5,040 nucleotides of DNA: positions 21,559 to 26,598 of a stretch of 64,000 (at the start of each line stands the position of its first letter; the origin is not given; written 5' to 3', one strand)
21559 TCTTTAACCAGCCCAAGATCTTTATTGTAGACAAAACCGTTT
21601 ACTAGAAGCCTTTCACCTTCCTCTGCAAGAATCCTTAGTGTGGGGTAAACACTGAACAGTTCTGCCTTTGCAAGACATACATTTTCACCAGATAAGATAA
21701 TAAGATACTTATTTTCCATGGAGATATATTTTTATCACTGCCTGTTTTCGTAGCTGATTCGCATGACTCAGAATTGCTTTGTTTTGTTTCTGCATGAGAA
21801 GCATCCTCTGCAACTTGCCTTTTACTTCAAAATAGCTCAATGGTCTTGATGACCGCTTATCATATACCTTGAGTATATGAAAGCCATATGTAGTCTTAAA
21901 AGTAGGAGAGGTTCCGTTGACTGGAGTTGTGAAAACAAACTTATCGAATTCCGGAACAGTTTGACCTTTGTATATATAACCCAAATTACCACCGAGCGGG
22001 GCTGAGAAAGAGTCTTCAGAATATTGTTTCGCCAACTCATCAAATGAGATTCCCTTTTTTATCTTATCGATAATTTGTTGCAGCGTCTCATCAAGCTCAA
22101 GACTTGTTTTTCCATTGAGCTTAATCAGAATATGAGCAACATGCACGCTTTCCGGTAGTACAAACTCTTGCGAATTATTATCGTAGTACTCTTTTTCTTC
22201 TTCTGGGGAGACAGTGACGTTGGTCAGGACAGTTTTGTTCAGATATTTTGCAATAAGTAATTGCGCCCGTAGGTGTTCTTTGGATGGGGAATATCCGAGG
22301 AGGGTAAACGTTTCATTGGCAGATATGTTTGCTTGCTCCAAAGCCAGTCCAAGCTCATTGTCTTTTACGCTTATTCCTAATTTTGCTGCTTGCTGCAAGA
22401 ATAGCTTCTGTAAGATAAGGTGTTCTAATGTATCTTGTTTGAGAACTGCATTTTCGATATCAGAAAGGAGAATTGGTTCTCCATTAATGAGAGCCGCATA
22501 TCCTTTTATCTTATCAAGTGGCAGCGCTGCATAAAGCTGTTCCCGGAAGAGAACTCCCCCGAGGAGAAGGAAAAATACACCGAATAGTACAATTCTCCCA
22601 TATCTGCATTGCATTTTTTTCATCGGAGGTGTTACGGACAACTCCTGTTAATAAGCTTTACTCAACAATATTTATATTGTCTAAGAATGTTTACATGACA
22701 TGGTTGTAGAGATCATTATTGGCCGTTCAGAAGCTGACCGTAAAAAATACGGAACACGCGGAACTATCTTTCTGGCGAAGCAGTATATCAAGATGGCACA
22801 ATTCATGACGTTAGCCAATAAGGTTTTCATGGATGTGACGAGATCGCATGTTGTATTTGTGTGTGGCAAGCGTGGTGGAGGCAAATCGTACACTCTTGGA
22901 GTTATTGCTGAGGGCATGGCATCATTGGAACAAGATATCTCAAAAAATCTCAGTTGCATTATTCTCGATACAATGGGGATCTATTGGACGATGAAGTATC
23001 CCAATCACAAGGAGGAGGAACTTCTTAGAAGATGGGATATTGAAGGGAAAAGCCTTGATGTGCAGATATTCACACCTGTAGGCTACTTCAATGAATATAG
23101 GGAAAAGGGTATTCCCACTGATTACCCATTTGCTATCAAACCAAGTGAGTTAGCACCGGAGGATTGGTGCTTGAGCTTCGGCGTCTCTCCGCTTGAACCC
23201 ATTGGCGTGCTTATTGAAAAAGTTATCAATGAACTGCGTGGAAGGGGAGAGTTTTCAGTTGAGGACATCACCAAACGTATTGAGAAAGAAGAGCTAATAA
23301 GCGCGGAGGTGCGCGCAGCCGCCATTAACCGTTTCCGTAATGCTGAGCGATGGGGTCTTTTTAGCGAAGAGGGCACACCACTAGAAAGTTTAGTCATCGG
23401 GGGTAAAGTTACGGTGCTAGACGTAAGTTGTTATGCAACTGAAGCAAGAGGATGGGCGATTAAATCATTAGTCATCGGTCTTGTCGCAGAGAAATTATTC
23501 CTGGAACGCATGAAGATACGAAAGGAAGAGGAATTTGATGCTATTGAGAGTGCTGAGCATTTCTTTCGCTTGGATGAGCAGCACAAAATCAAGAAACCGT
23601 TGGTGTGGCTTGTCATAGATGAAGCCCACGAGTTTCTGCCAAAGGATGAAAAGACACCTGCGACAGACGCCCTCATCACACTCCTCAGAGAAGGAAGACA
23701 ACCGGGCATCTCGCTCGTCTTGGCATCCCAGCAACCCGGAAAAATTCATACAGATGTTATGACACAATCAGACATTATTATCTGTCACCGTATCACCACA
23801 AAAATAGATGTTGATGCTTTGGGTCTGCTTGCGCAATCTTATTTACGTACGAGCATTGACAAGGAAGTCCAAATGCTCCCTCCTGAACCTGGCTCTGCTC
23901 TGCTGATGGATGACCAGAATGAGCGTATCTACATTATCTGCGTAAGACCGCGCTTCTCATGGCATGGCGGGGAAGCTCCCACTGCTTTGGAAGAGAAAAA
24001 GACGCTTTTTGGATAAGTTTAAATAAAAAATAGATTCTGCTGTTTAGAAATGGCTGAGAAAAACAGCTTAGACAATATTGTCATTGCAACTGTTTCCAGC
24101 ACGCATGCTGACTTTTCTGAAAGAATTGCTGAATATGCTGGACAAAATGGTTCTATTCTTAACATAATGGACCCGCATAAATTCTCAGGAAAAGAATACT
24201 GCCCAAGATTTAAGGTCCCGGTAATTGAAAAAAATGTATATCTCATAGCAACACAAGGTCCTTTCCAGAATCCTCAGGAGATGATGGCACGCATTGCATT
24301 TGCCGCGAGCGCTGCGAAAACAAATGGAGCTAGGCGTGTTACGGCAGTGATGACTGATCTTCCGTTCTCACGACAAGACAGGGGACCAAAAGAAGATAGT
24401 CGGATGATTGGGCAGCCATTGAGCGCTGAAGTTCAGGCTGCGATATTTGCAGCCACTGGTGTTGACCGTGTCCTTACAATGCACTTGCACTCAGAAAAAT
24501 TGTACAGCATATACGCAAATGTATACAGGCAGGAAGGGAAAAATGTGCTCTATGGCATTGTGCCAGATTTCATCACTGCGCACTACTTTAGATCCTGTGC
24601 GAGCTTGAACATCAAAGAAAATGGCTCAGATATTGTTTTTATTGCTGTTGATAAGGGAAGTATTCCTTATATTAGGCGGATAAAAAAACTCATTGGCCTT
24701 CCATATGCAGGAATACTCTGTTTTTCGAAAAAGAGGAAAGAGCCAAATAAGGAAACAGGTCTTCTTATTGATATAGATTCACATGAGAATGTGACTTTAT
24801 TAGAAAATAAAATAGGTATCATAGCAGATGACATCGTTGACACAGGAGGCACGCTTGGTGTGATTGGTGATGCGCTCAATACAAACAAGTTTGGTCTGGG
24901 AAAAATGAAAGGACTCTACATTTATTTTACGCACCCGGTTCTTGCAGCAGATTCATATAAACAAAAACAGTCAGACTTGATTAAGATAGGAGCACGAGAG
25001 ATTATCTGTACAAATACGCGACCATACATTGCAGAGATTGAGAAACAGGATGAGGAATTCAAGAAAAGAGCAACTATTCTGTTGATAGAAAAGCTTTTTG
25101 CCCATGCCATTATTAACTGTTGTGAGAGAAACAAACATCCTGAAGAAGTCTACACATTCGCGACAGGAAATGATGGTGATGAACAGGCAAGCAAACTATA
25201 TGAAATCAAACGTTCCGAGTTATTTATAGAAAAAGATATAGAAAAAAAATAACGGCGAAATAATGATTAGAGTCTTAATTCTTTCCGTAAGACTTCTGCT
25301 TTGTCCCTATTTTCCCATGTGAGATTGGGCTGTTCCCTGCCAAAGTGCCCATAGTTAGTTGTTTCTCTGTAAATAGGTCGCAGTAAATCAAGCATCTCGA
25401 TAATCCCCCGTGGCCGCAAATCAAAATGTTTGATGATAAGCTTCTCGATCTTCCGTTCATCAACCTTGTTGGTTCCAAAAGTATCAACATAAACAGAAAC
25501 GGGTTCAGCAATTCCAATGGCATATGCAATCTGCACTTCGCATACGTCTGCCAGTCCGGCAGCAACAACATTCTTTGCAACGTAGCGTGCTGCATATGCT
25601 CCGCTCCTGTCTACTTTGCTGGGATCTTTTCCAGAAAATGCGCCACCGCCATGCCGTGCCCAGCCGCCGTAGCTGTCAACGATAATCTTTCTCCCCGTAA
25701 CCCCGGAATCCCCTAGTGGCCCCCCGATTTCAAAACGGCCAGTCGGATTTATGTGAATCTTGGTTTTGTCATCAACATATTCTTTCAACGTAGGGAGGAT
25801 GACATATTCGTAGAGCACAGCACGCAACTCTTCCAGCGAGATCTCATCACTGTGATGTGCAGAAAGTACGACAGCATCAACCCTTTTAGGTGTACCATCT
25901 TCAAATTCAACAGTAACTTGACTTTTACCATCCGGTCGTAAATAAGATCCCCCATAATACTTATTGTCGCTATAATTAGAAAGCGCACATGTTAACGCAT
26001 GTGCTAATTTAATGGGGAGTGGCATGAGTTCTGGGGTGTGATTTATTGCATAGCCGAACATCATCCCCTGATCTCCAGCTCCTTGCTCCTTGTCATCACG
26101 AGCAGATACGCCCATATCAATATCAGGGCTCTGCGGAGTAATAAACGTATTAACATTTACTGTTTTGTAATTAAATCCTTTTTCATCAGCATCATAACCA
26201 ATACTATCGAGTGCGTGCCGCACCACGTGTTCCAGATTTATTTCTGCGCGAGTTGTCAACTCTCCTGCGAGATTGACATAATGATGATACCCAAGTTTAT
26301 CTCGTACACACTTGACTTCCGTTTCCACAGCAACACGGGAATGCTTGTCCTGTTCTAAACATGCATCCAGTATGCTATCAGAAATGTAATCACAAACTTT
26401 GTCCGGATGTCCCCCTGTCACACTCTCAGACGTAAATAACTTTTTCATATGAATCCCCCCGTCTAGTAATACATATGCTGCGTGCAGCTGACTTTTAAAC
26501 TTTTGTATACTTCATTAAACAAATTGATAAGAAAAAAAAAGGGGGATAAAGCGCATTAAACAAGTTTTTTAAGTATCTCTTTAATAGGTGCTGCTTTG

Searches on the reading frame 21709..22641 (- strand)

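Call 76: search_protein_families(library=pfam, proteins=[window:21709-22641:-], max_evalue=0.0001)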
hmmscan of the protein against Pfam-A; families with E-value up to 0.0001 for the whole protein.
window:21709-22641:- (310 aa): 6 families
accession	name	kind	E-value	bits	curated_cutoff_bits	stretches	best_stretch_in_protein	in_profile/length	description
PF13616.12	Rotamase_3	-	8.8e-26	91.2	22.5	1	162-263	12-116/116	PPIC-type PPIASE domain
PF00639.27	Rotamase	-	1.3e-19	71.4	21.7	1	170-260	1-96/97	PPIC-type PPIASE domain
PF13145.12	Rotamase_2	-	2.2e-10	41.9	27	1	144-274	1-120/121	PPIC-type PPIASE domain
PF09312.16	SurA_N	-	3.3e-06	27.7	30.8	1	64-111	39-84/118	SurA N-terminal domain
PF13624.11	SurA_N_3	-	7.1e-06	26.4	27.2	1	55-104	71-120/162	SurA-like N-terminal domain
PF13623.11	SurA_N_2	-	1.2e-05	25.7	28.5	1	57-112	75-129/145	SurA-like N-terminal domain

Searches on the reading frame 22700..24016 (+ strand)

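Call 76: search_protein_families(library=pfam, proteins=[window:22700-24016:+], max_evalue=0.0001)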
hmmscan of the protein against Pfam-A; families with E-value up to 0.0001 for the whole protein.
window:22700-24016:+ (438 aa): 1 family
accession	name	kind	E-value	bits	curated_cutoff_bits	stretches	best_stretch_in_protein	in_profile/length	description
PF01935.23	DUF87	-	2.5e-09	38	23.2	1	54-243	28-202/220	Helicase HerA, central domain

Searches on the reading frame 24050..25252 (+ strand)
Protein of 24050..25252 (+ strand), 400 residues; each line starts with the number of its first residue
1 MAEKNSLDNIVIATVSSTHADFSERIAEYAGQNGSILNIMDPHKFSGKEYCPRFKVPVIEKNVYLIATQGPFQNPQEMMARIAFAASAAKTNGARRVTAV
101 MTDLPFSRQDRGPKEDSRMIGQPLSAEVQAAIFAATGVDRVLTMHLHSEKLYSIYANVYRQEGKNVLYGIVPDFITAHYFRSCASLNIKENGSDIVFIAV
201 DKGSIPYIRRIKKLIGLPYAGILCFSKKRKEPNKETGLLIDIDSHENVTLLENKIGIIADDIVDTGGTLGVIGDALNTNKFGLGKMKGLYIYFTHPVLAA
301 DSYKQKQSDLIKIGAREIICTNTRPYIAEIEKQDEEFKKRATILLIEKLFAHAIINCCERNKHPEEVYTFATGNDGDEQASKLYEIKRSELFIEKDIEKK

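Call 3: search_protein_families(library=pfam, proteins=[window:24050-25252:+], max_evalue=0.1)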
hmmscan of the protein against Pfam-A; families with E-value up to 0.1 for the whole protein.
window:24050-25252:+ (400 aa): 3 families
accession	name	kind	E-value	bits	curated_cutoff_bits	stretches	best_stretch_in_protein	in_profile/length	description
PF13793.12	Pribosyltran_N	-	3.3e-11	43.5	25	1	17-137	7-117/117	N-terminal domain of ribose phosphate pyrophosphokinase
PF00156.33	Pribosyltran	-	2.2e-09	37.3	26.3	1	190-278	25-112/158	Phosphoribosyl transferase domain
PF14572.12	Pribosyl_synth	-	0.062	13.7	27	0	252-332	82-151/184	Phosphoribosyl synthetase-associated domain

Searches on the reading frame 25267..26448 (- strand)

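Call 3: search_protein_families(library=pfam, proteins=[window:25267-26448:-], max_evalue=0.1)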
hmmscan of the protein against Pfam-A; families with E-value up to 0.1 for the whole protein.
window:25267-26448:- (393 aa): 4 families
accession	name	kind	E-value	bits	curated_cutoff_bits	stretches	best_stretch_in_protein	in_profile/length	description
PF02773.21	S-AdoMet_synt_C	-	9.3e-68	226.9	25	1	241-379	1-137/138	S-adenosylmethionine synthetase, C-terminal domain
PF02772.21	S-AdoMet_synt_M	-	1e-41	142.3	29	1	121-239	1-120/120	S-adenosylmethionine synthetase, central domain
PF00438.25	S-AdoMet_synt_N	-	3.1e-33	114.7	33.1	1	3-108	2-99/99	S-adenosylmethionine synthetase, N-terminal domain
PF18115.7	Tudor_3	-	0.0009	19.5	25.8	1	160-192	12-46/52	DNA repair protein Crb2 Tudor domain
